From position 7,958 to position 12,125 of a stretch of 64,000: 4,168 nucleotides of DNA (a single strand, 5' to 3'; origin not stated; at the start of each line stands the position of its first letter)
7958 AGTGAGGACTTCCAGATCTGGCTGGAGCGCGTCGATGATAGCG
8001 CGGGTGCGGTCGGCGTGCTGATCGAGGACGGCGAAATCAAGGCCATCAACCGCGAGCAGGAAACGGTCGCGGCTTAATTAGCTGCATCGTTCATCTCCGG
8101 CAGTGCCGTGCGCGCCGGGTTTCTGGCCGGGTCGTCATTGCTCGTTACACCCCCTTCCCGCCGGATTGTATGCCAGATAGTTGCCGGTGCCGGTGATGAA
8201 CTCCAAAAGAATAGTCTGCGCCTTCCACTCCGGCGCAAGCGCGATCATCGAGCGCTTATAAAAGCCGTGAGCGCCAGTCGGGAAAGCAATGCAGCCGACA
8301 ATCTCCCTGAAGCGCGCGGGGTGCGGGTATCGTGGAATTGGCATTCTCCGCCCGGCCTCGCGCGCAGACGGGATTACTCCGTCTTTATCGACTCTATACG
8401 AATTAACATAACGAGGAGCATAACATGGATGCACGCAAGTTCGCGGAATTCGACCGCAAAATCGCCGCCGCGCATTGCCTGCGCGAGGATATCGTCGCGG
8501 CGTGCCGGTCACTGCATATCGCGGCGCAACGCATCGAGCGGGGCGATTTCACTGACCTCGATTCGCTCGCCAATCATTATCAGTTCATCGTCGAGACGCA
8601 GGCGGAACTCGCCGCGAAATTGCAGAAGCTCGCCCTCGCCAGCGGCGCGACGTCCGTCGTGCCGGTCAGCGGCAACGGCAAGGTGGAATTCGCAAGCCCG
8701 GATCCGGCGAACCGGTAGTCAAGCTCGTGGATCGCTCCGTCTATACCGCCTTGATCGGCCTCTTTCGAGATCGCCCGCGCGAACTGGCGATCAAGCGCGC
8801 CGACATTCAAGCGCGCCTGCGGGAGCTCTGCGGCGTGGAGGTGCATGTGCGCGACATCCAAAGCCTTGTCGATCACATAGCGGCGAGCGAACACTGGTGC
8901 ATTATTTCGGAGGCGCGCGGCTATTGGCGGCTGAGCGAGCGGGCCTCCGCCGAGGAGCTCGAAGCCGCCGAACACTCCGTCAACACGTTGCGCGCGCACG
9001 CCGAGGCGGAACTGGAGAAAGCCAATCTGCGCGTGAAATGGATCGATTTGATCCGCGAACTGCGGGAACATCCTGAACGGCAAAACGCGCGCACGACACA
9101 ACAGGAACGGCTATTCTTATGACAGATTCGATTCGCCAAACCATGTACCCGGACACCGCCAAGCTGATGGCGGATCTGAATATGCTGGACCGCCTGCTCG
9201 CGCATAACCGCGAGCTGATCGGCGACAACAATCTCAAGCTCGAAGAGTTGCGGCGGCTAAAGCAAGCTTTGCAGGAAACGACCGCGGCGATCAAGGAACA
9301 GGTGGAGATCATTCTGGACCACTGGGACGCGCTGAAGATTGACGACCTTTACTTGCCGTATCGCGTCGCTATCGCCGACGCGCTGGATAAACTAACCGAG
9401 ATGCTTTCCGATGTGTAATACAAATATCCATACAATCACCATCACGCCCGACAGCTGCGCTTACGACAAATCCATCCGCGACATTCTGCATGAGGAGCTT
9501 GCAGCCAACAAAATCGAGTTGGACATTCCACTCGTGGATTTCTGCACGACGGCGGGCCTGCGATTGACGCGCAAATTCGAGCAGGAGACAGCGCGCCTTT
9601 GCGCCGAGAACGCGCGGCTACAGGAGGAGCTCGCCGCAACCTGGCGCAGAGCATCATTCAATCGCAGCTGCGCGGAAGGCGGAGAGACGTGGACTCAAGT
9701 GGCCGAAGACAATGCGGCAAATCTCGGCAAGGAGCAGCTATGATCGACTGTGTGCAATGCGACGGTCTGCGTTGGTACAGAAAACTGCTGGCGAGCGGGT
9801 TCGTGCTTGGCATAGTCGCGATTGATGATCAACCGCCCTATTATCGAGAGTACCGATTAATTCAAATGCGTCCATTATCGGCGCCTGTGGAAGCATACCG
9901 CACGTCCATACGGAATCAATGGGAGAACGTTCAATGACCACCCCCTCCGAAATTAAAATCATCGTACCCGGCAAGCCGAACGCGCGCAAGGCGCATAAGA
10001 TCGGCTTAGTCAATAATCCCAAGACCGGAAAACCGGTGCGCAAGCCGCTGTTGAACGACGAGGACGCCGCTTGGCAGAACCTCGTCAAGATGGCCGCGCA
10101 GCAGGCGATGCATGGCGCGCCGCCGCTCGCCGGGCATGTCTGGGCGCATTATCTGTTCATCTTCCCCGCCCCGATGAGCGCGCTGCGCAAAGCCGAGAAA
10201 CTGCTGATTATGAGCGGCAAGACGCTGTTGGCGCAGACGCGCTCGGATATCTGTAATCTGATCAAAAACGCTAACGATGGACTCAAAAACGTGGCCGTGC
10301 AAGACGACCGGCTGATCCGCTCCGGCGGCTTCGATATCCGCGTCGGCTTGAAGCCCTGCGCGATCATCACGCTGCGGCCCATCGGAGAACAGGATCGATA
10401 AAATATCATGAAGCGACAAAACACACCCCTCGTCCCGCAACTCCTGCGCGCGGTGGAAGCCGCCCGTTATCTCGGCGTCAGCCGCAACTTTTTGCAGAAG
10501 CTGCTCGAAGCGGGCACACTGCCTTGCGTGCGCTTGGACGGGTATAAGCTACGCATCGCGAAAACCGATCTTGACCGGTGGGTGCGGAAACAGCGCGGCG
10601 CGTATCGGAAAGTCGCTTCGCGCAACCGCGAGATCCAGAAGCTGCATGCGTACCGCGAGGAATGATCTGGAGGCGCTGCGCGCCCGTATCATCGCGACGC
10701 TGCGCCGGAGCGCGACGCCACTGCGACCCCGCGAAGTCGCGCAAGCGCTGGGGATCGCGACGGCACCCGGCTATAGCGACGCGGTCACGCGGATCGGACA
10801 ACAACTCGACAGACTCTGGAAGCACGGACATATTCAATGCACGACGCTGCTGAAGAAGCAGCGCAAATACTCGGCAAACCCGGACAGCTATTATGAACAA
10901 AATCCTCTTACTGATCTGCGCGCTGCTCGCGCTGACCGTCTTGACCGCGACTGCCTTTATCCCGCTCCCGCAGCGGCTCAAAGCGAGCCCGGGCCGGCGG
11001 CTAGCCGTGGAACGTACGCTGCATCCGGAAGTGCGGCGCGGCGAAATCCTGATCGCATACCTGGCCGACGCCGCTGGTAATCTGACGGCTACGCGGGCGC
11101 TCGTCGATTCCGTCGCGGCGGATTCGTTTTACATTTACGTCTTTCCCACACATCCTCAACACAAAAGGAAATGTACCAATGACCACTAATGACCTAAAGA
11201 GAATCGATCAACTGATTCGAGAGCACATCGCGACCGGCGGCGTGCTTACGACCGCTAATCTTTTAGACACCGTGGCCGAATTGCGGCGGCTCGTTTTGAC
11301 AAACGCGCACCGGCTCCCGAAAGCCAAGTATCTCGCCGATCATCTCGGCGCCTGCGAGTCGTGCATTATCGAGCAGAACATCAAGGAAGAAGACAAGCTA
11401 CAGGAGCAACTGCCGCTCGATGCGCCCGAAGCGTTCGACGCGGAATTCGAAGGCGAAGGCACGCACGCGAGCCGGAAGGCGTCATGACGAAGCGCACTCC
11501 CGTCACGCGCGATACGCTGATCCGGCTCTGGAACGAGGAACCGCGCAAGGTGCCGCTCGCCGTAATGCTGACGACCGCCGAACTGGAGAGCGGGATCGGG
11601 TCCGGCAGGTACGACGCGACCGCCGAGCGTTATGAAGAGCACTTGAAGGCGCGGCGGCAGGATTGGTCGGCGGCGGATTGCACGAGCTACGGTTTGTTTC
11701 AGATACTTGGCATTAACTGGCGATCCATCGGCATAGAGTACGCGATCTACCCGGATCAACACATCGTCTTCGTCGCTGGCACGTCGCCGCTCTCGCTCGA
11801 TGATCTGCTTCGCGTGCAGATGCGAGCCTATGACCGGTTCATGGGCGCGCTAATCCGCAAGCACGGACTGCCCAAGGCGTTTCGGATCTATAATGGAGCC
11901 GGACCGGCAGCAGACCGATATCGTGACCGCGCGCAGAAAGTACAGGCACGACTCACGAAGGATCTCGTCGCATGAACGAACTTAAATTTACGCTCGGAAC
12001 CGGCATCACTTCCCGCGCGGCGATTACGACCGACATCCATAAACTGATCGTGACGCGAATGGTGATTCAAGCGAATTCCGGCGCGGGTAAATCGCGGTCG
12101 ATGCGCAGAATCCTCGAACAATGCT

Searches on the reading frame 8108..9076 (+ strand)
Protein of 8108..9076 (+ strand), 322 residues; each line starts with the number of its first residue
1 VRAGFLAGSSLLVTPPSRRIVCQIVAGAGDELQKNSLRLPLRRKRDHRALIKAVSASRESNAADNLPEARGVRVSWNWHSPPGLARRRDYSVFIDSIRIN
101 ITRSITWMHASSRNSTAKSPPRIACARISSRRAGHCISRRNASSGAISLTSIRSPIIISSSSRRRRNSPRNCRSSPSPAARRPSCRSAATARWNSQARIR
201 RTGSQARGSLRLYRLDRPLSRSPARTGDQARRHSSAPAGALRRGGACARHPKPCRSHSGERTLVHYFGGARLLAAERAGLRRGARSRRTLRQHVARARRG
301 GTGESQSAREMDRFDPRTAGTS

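Call 9: search_protein_families(library=phrogs, proteins=[window:8108-9076:+], max_evalue=0.001)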
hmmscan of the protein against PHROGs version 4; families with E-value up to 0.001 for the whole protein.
window:8108-9076:+ (322 aa): 0 families

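Call 22: search_protein_families(library=pfam, proteins=[window:8108-9076:+], max_evalue=0.01)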
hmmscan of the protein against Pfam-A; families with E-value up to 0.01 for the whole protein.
window:8108-9076:+ (322 aa): 0 families

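Call 102: search_solved_structures(query=window:8108-9076:+, max_evalue=1)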
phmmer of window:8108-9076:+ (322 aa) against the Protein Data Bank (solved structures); distinct sequences matched with E-value up to 1: 0.

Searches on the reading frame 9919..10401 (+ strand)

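Call 9: search_protein_families(library=phrogs, proteins=[window:9919-10401:+], max_evalue=0.001)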
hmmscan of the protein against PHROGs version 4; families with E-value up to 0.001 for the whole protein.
window:9919-10401:+ (160 aa): 1 family
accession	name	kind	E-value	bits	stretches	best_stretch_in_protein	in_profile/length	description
phrog_140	-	DNA, RNA and nucleotide metabolism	1.5e-16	61.7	1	4-159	31-172/219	RusA-like Holliday junction resolvase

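Call 22: search_protein_families(library=pfam, proteins=[window:9919-10401:+], max_evalue=0.01)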
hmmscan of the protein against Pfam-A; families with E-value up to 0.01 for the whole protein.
window:9919-10401:+ (160 aa): 1 family
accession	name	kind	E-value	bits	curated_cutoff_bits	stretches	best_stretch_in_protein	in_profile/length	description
PF05866.16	RusA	-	7.2e-13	49.7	22.8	1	41-152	18-123/124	Endodeoxyribonuclease RusA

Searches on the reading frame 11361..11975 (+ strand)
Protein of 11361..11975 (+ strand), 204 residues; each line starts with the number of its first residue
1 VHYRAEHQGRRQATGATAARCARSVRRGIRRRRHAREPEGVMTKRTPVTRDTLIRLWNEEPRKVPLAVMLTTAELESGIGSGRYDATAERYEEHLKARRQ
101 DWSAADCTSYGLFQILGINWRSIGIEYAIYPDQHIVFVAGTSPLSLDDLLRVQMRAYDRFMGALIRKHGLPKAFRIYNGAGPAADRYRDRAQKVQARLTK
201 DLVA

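Call 9: search_protein_families(library=phrogs, proteins=[window:11361-11975:+], max_evalue=0.001)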
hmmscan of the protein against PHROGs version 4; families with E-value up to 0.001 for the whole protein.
window:11361-11975:+ (204 aa): 2 families
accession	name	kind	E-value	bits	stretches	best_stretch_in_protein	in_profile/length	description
phrog_1224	-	head and packaging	6.4e-08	33.3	1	81-124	147-191/438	endolysin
phrog_2860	-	head and packaging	1.5e-07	32.5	1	82-193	74-181/189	endolysin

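Call 22: search_protein_families(library=pfam, proteins=[window:11361-11975:+], max_evalue=0.01)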
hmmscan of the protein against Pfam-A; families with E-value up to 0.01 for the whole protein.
window:11361-11975:+ (204 aa): 2 families
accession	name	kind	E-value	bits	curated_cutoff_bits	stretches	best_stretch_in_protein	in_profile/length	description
PF11860.13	Muramidase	-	9e-09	36.3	22.3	1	81-197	61-173/175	N-acetylmuramidase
PF01510.30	Amidase_2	-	0.0056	17.4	26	0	93-177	54-117/131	N-acetylmuramoyl-L-alanine amidase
